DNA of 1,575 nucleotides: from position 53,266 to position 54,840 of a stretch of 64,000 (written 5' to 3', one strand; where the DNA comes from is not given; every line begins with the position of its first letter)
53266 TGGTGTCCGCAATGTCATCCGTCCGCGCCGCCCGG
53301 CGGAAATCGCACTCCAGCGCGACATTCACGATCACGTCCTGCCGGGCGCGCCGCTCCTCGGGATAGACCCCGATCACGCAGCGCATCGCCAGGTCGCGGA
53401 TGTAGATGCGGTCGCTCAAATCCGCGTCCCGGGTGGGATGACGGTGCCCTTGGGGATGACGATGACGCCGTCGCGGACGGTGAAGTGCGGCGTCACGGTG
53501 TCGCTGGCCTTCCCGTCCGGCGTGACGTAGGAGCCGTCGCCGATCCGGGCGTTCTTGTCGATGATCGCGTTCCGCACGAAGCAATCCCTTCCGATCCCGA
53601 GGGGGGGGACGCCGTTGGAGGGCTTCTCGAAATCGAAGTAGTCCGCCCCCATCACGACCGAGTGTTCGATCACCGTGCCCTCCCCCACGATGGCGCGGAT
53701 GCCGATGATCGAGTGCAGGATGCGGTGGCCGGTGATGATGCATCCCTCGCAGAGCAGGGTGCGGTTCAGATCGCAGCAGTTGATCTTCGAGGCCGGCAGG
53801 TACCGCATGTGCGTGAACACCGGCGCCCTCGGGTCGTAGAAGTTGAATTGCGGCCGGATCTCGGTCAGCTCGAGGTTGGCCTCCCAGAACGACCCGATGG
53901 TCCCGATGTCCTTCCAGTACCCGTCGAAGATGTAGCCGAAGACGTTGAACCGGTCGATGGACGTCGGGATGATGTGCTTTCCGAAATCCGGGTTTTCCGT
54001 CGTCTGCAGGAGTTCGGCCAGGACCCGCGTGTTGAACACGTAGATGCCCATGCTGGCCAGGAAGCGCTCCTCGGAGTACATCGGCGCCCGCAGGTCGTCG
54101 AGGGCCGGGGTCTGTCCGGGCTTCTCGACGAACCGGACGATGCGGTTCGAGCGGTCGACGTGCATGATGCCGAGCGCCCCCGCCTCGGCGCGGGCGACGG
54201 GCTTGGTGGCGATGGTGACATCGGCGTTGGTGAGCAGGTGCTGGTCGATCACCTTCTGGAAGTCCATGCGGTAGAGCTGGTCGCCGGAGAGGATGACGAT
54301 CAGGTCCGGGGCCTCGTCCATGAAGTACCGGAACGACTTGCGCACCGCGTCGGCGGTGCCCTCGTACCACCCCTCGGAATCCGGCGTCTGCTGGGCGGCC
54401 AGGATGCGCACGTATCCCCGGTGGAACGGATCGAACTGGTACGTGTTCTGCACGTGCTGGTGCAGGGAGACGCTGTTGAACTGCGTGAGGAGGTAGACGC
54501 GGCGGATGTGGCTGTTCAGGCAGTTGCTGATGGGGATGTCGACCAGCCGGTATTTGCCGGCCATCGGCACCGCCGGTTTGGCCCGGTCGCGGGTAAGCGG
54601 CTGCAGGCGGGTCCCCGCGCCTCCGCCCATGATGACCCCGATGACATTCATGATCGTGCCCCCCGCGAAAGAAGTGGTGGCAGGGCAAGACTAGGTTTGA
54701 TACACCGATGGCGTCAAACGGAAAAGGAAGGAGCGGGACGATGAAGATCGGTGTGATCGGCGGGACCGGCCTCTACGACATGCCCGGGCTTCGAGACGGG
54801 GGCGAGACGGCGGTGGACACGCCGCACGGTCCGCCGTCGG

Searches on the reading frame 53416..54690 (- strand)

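Call 42: search_protein_families(library=pfam, proteins=[window:53416-54690:-], max_evalue=0.001)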
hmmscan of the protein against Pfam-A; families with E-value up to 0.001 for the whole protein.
window:53416-54690:- (424 aa): 5 families
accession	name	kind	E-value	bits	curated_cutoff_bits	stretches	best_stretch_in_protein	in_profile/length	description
PF00483.29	NTP_transferase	-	1.3e-59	202.2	21.2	1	18-276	2-243/245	Nucleotidyl transferase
PF25247.1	LbH_GLGC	-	4e-39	134.1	27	1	296-422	1-134/135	GLGC left-handed parallel beta-helix domain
PF24894.1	Hexapep_GlmU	-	3e-10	40.6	23.3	1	308-411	16-103/104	GlmU-like, C-terminal hexapeptide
PF07959.18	Fucose_pyrophosphorylase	-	3.4e-05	23.4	34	0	131-240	68-177/418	Fucose pyrophosphorylase domain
PF25084.1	LbH_EIF2B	-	0.00021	21.7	54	0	313-347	24-59/105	EIF2B subunit epsilon LbH domain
